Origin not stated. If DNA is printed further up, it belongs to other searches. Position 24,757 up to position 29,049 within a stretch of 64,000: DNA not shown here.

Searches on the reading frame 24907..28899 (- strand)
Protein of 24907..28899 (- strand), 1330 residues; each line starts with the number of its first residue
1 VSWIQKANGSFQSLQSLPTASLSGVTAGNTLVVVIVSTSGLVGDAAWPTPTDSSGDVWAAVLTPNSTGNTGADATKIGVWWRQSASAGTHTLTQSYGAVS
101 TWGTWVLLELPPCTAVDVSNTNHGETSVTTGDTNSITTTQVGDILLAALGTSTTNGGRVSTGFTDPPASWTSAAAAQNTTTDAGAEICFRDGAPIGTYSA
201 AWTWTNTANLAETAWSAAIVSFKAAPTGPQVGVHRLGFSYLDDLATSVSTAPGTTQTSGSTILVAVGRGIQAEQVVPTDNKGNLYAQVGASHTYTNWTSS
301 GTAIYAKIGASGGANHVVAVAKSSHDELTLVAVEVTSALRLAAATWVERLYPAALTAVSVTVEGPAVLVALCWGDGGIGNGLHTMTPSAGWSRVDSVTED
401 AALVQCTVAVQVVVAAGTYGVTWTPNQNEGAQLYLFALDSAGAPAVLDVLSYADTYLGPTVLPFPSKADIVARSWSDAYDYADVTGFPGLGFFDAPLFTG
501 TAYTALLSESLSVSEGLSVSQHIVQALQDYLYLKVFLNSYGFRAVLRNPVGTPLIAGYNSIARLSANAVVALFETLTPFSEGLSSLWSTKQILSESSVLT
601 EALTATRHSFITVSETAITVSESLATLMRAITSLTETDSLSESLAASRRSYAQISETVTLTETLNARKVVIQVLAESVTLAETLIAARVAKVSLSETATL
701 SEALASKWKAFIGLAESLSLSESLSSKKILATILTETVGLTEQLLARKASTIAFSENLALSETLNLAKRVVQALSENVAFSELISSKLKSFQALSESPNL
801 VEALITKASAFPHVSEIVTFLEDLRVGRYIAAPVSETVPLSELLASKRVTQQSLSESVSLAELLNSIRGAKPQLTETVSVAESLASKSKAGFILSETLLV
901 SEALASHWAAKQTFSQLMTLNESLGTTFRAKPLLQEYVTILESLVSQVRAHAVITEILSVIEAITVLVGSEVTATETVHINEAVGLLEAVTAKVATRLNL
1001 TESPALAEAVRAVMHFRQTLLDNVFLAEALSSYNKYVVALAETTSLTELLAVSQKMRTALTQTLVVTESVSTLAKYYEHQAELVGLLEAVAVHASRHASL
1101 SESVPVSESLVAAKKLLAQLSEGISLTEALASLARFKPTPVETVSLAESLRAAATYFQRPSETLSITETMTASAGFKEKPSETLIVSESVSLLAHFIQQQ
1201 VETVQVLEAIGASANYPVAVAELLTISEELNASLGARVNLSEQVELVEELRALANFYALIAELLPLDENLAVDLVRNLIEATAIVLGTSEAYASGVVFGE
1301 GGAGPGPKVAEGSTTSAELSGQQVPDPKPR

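Call 7: search_protein_families(library=pfam, proteins=[window:24907-28899:-], max_evalue=0.01)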
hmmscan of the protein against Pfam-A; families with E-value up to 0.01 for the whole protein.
window:24907-28899:- (1330 aa): 0 families

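Call 8: search_protein_families(library=phrogs, proteins=[window:24907-28899:-], max_evalue=0.01)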
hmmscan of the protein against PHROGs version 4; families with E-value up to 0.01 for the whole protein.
window:24907-28899:- (1330 aa): 0 families

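Call 11: search_dna_similar(query=window:24907-28899:-, collection=phages, mode=protein, max_evalue=0.001)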
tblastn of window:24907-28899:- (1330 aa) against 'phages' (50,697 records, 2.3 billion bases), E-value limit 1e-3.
No match.

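Call 13: find_homologous_proteins(query=window:24907-28899:-, max_evalue=0.001)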
Query window:24907-28899:- (1330 aa): 1 proteins with E <= 0.001 among 8000 candidates.
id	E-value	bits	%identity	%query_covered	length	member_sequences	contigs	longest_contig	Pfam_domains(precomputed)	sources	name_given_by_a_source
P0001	3.8e-79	285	61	17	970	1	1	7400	-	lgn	-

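Call 16: find_encoding_contigs(protein=P0001, flank=8000)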
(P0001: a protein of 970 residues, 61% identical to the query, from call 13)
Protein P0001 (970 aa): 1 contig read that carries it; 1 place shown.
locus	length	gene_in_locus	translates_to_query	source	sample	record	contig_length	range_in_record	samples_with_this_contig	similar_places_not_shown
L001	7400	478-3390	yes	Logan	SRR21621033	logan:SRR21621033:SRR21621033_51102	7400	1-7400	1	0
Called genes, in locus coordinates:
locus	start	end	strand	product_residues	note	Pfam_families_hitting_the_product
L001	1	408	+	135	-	?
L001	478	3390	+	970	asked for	-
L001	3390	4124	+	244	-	-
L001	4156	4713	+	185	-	-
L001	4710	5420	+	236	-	-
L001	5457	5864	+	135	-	-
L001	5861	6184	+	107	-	-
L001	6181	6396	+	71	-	-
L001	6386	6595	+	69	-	-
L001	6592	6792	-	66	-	-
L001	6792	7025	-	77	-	-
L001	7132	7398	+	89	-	?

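Call 17: find_related_loci(query=window:24907-28899:-, collection=viral_contigs, flank=10000)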
Query window:24907-28899:- (1330 aa) in viral_contigs; peptide patterns used: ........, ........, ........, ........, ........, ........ (x = any residue, [..] = any of these).
7 stretches matched a pattern, but none encodes a relative of the query by tblastn (E <= 1e-3).

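Call 23: search_solved_structures(query=window:24907-28899:-, max_evalue=10)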
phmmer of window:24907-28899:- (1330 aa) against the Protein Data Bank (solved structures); distinct sequences matched with E-value up to 10: 2.
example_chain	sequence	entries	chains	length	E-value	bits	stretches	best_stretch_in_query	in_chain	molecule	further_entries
6ob5_B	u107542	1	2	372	0.23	12.5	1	170-239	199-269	Maltodextrin-binding protein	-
9vus_A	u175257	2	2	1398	0.38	11.8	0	178-238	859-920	Soluble cytochrome b562,2-oxoglutarate receptor 1,Soluble cytochrome b562,2-oxoglutarate r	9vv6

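Call 40: search_protein_representatives(protein=window:25300-28899:-)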
Query: 1200 residues. Proteins with E-value up to 0.001 (for the whole library): 1096; up to 1e-10: 420; up to 1e-30: 64. The best 150 are listed.
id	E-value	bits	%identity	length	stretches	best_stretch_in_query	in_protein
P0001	2.4e-79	284.1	51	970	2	1-234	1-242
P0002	7.1e-73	262.7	39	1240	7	619-764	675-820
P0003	2.2e-61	224.7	38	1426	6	632-863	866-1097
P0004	2.0e-57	211.5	38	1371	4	591-885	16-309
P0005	7.9e-53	196.3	33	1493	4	593-1190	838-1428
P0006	1.1e-48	182.6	38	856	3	605-824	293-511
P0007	3.9e-48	180.8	50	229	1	9-223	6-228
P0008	2.9e-47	177.9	42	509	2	3-231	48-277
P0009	2.0e-44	168.5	47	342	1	217-442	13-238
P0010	3.9e-44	167.6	50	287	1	224-438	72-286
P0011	4.6e-44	167.3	47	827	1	228-444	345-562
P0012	6.2e-43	163.6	47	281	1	225-438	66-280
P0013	4.8e-41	157.3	44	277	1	205-439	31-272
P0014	3.0e-40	154.7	42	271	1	222-439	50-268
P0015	5.3e-40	153.9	46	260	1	224-438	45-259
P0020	4.6e-39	150.8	37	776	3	634-827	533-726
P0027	2.4e-38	148.4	40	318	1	1-254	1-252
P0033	1.2e-36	142.7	32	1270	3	591-785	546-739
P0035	1.0e-35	139.7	43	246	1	1-227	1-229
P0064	9.3e-31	123.3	21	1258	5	649-865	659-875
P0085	3.1e-28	114.9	23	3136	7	567-979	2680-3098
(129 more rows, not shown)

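Call 43: search_protein_families(library=pfam, proteins=[P0002, P0003, P0004, P0005, P0006, P0020, P0033], max_evalue=0.01)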
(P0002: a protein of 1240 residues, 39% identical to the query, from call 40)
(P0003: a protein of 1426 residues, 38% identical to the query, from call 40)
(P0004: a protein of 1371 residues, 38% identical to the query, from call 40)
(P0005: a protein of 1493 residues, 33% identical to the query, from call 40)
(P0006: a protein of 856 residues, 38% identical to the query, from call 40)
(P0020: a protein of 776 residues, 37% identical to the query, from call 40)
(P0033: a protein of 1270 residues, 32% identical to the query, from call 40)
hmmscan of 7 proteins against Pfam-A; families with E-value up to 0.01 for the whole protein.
P0002 (1240 aa): 1 family
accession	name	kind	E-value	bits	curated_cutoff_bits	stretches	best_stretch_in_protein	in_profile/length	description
PF13385.13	Laminin_G_3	-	7.3e-15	55.9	27.6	2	299-439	7-149/151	Concanavalin A-like lectin/glucanases superfamily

P0003 (1426 aa): 1 family
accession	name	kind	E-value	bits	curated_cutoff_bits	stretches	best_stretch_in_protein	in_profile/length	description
PF13472.12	Lipase_GDSL_2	-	2.1e-10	41.8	32.9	1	484-661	1-177/178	GDSL-like Lipase/Acylhydrolase family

P0004 (1371 aa): 0 families

P0005 (1493 aa): 1 family
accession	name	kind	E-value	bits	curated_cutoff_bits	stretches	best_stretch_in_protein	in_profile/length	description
PF13472.12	Lipase_GDSL_2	-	7.4e-06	27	32.9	1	516-650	1-126/178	GDSL-like Lipase/Acylhydrolase family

P0006 (856 aa): 1 family
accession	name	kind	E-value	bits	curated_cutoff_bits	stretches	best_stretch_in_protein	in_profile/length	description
PF13385.13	Laminin_G_3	-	7.7e-08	33.1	27.6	1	16-160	12-150/151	Concanavalin A-like lectin/glucanases superfamily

P0020 (776 aa): 0 families

P0033 (1270 aa): 1 family
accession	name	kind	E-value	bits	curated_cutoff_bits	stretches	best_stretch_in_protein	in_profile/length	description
PF18216.6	N_formyltrans_C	-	8.6e-05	22.6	25.8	0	488-507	11-30/52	N-formyltransferase dimerization C-terminal domain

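Call 66: search_protein_families(library=ncbifam, proteins=[window:24907-28899:-, P0002, P0004, P0033, P0064], max_evalue=0.1)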
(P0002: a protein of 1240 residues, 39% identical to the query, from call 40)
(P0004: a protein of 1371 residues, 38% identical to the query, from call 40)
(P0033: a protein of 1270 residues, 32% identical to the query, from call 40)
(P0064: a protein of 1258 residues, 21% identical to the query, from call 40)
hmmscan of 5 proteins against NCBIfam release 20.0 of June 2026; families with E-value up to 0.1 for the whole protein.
window:24907-28899:- (1330 aa): 0 families

P0002 (1240 aa): 0 families

P0004 (1371 aa): 1 family
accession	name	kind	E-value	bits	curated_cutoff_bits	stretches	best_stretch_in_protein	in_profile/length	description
NF033849.1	ser_rich_anae_1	subfamily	2.7e-10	38.3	650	2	11-338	266-572/1163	serine-rich protein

P0033 (1270 aa): 1 family
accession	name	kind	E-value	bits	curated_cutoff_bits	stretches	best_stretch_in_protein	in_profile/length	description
TIGR02559.1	HrpB7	equivalog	0.028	14.8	134.4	0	751-807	68-123/158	type III secretion protein HrpB7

P0064 (1258 aa): 2 families
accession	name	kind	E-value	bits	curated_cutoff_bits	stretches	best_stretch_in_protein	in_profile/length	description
NF008240.0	PRK11014.1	equivalog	0.00011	22.2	182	0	741-785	95-139/141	nitric oxide-sensing transcriptional repressor NsrR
TIGR02833.1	spore_III_AB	equivalog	0.00067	19.7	146.5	0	900-961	69-130/170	stage III sporulation protein SpoIIIAB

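Call 69: find_encoding_contigs(protein=window:24907-28899:-, flank=10000, max_places=3)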
Protein window:24907-28899:- (1330 aa): 1 contig read that carries it; 1 place shown.
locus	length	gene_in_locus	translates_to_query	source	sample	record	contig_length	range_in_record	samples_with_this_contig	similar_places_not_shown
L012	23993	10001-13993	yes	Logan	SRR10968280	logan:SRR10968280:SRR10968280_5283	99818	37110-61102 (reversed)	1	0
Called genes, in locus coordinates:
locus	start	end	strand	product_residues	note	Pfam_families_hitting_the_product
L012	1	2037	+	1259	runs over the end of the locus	-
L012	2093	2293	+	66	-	-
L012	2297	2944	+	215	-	-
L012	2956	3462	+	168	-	-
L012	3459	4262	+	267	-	PF04539:Sigma70_r3 (faint)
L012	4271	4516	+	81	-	-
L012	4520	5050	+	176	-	-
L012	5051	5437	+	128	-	PF23140:Gp80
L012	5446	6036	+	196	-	-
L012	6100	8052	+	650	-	-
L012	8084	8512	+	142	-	-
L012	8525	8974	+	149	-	-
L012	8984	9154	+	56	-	-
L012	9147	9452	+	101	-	-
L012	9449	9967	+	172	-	-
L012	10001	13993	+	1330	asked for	-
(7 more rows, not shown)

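Call 90: search_dna_similar(query=P0002, collection=phages, mode=protein, max_evalue=0.001, max_rows=25)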
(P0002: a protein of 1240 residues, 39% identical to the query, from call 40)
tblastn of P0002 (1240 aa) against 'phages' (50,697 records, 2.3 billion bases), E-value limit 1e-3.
No match.

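Call 91: search_dna_similar(query=P0064, collection=phages, mode=protein, max_evalue=0.001, max_rows=25)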
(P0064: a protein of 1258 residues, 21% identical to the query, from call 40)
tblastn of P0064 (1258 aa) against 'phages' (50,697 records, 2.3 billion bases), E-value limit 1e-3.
Records with a match: 3; places in all: 7; records where one place covers at least 80% of the query: 0.
Best place of each record, by identity: <60% 3.
By first word of the organism name: Mycobacterium 2; Methanosarcina 1.
By host as written in the record: Mycobacterium smegmatis mc2155 2; Methanosarcina sp. 1.
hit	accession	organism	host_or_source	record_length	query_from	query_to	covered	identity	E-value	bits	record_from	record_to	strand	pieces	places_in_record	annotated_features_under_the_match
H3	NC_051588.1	Mycobacterium phage Aminay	Mycobacterium smegmatis mc2155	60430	708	905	16%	30.8%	2e-10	72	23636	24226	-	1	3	26: minor tail protein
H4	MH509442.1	Mycobacterium phage Aminay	Mycobacterium smegmatis mc2155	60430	708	905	16%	30.8%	2e-10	72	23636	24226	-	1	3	26: hypothetical protein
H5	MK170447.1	Methanosarcina virus MetMV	Methanosarcina sp.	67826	887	1133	20%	22.3%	2e-4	52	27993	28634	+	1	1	hypothetical protein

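Call 92: search_dna_similar(query=P0033, collection=phages, mode=protein, max_evalue=0.001, max_rows=25)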
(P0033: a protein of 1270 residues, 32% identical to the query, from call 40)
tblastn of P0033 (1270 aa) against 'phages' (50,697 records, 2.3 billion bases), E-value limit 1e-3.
No match.

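Call 93: get_annotated_region(hit=H3, flank=9000)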
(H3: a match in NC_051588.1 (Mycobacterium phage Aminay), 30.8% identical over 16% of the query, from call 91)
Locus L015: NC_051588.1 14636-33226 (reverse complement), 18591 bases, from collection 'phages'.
description: Mycobacterium phage Aminay, complete genome.
organism: Mycobacterium phage Aminay (NCBI taxid 2250291)
taxonomy: Viruses; Duplodnaviria; Heunggongvirae; Uroviricota; Caudoviricetes; Weiservirinae; Aminayvirus; Aminayvirus aminay
host: Mycobacterium smegmatis mc2155; source: soil; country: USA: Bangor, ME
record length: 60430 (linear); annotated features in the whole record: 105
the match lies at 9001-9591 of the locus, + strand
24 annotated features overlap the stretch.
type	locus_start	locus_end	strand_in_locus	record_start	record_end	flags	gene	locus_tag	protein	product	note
CDS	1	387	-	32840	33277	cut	42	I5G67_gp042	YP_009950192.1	hypothetical protein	-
CDS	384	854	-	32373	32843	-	41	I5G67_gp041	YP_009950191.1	hypothetical protein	-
CDS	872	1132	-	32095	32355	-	40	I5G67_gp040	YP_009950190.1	membrane protein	-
CDS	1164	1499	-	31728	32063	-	39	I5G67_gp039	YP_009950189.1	HTH DNA binding protein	helix-turn-helix DNA binding domain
CDS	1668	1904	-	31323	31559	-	38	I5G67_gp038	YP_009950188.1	hypothetical protein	-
CDS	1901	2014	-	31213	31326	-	37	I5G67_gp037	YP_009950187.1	membrane protein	-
CDS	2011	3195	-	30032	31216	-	36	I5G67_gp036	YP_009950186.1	phosphoesterase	-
CDS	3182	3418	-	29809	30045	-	35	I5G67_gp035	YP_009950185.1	hypothetical protein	-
CDS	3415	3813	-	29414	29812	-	34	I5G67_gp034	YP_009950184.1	membrane protein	-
CDS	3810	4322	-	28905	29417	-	33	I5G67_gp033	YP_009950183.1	membrane protein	-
CDS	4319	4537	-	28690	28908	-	32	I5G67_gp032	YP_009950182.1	hypothetical protein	-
CDS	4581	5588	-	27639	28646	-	31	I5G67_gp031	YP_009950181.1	endolysin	lysin B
CDS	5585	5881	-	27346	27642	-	30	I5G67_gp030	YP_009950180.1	holin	-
CDS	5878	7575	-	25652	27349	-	29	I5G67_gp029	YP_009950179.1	endolysin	lysin A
CDS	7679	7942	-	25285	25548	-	28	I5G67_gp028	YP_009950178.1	minor tail protein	-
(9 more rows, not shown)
